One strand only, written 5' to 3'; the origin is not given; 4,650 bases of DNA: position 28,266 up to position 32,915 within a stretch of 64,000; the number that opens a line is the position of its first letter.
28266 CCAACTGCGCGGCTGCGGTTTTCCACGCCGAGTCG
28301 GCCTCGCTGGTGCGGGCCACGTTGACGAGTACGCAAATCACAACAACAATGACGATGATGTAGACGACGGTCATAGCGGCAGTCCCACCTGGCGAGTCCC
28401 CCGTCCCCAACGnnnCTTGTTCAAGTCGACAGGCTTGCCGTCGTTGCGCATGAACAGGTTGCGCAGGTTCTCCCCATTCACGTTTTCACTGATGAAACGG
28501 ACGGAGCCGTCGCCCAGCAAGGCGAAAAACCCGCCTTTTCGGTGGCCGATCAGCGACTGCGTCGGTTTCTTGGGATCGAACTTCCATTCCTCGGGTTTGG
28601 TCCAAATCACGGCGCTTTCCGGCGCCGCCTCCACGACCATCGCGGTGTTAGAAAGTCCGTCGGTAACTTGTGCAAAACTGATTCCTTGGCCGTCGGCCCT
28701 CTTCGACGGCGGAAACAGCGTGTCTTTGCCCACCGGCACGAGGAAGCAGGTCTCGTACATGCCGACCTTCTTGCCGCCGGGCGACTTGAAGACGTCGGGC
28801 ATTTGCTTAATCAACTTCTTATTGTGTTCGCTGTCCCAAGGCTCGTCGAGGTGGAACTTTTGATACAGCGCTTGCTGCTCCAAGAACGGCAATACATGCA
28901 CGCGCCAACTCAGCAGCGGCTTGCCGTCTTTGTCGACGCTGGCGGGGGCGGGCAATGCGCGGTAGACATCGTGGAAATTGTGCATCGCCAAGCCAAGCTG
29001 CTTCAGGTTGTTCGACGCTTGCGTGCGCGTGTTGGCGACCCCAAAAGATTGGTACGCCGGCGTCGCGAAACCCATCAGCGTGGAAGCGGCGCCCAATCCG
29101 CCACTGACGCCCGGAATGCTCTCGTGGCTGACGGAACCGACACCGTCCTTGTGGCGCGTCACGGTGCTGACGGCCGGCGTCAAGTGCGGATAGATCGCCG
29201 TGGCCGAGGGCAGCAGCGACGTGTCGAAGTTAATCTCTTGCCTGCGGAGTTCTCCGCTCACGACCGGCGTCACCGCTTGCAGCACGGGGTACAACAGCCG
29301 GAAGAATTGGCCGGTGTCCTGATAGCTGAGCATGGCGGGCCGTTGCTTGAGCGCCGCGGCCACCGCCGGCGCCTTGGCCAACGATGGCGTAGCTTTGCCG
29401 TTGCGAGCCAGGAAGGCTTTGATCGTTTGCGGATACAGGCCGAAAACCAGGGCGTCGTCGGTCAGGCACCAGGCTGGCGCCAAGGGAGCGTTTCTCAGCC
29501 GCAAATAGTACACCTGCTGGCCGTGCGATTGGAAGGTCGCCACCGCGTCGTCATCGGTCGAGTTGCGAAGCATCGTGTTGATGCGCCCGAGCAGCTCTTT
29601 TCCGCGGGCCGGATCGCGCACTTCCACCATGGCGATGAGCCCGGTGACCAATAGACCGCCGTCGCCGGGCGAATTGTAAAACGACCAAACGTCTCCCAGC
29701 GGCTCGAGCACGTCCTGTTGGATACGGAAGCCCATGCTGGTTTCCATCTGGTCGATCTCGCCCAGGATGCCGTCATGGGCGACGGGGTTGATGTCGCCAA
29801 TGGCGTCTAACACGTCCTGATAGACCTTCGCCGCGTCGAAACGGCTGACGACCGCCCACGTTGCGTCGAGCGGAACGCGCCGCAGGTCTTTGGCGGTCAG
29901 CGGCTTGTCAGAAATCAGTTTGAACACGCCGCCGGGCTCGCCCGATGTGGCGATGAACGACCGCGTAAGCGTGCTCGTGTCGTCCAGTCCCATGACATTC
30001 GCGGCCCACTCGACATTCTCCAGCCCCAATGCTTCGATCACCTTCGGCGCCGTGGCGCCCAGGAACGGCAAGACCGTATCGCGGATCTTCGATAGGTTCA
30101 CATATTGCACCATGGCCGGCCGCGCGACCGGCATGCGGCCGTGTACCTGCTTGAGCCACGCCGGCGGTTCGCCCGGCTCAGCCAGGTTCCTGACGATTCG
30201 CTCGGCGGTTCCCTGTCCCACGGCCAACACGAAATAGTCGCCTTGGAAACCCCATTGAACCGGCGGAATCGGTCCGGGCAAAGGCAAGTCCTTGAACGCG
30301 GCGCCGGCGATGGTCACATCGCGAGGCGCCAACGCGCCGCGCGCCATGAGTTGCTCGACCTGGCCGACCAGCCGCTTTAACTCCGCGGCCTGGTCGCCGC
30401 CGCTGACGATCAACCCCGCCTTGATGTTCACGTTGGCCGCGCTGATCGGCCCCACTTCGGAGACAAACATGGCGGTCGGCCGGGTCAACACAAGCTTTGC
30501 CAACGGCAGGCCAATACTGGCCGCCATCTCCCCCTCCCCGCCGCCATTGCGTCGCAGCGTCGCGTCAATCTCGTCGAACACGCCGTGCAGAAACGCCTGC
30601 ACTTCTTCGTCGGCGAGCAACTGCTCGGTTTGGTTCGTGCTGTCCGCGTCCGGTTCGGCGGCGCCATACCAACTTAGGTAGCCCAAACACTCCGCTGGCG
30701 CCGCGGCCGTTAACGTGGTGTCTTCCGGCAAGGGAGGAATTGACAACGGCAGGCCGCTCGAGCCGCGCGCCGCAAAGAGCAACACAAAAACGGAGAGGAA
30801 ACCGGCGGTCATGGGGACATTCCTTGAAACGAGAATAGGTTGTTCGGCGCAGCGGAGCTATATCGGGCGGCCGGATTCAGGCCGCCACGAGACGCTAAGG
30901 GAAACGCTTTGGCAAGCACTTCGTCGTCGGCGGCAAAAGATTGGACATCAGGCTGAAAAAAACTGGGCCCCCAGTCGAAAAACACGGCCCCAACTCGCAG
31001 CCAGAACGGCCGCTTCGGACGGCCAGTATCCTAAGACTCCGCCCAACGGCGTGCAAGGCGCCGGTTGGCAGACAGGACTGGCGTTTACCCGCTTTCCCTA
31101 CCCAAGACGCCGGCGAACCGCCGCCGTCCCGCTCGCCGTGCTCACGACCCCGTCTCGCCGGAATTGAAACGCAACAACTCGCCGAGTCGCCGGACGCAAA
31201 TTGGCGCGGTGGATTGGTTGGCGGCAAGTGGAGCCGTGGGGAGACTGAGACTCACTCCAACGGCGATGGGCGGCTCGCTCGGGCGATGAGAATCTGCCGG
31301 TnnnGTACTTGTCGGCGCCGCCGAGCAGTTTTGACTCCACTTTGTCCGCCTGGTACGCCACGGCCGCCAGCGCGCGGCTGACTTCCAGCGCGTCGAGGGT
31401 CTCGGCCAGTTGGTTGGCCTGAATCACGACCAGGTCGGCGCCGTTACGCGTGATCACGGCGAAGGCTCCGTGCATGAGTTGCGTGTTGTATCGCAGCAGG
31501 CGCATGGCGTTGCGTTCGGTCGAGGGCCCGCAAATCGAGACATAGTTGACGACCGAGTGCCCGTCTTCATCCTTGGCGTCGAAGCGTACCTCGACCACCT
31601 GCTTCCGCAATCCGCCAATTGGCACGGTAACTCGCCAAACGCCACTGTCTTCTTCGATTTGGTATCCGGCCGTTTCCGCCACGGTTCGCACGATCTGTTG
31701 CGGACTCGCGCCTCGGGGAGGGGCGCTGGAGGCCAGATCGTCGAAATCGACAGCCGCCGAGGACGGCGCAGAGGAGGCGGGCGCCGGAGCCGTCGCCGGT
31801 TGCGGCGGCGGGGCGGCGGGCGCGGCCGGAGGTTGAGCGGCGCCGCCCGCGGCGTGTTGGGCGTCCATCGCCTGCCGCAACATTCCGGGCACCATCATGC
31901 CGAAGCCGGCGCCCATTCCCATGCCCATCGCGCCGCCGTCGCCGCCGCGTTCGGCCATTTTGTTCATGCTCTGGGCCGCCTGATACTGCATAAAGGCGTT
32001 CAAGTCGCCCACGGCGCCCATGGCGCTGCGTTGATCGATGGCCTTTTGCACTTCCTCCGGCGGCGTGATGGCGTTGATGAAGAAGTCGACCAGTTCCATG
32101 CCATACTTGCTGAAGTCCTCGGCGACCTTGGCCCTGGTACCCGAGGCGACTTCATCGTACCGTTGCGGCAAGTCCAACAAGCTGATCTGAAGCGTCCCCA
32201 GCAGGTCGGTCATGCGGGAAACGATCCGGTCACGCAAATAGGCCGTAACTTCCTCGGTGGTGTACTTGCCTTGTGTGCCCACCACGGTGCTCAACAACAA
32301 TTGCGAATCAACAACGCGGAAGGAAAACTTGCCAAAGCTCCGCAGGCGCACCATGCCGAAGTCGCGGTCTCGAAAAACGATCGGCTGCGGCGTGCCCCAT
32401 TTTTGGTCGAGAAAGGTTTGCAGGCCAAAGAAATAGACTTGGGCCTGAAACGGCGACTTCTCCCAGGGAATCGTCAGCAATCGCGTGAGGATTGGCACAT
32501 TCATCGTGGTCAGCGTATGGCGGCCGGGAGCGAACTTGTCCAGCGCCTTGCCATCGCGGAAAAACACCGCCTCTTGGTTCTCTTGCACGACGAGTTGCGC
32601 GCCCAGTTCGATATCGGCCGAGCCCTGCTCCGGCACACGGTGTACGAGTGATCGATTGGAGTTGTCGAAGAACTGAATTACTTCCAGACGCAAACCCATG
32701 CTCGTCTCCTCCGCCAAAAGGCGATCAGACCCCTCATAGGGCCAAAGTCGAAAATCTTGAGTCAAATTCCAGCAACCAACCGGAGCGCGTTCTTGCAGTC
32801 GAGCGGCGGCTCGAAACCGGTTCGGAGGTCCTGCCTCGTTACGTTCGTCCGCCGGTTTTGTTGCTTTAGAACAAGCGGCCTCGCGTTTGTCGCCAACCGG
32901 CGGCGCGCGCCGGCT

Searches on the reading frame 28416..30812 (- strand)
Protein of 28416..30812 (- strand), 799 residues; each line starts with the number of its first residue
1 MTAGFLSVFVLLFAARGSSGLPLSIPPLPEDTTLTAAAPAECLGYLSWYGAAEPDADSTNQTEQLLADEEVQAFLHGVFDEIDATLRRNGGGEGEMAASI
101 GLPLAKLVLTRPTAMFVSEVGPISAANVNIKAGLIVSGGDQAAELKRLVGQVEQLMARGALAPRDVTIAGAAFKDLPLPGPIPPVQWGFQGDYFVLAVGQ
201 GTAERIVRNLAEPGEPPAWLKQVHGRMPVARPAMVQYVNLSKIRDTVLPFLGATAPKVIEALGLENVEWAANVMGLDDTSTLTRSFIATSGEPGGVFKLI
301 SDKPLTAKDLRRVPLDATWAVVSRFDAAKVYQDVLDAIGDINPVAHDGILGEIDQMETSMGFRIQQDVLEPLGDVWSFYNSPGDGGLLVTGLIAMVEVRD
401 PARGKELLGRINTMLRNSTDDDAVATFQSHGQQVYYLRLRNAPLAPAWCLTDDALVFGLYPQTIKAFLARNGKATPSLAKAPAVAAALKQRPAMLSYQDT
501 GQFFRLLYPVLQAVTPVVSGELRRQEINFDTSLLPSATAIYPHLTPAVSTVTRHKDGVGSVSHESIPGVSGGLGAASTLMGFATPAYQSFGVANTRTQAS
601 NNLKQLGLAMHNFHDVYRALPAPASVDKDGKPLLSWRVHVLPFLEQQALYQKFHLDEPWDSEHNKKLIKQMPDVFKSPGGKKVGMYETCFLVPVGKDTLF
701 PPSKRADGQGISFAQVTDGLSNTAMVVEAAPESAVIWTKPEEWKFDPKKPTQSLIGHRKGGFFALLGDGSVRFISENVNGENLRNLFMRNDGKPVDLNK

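Call 48: search_protein_families(library=pfam, proteins=[window:28416-30812:-], max_evalue=0.001)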
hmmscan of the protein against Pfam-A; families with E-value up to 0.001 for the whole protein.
window:28416-30812:- (799 aa): 1 family
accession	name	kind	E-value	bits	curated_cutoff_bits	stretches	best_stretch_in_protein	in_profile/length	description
PF07596.16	SBP_bac_10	-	1.2e-35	124.4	23.3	1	596-739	9-184/268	Protein of unknown function (DUF1559)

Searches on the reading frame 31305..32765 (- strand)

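Call 48: search_protein_families(library=pfam, proteins=[window:31305-32765:-], max_evalue=0.001)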
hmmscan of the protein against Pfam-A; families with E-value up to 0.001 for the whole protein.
window:31305-32765:- (487 aa): 3 families
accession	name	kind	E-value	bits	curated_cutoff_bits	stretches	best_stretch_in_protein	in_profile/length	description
PF13421.11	Band_7_1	-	9.1e-64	215.4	24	1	42-250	2-210/211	SPFH domain-Band 7 family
PF01145.31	Band_7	-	4.1e-13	50.2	23.6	1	59-253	2-165/176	SPFH domain / Band 7 family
PF22550.1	CesT_Tir_1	-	0.00061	20.2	27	0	421-469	68-114/131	CesT_Tir_1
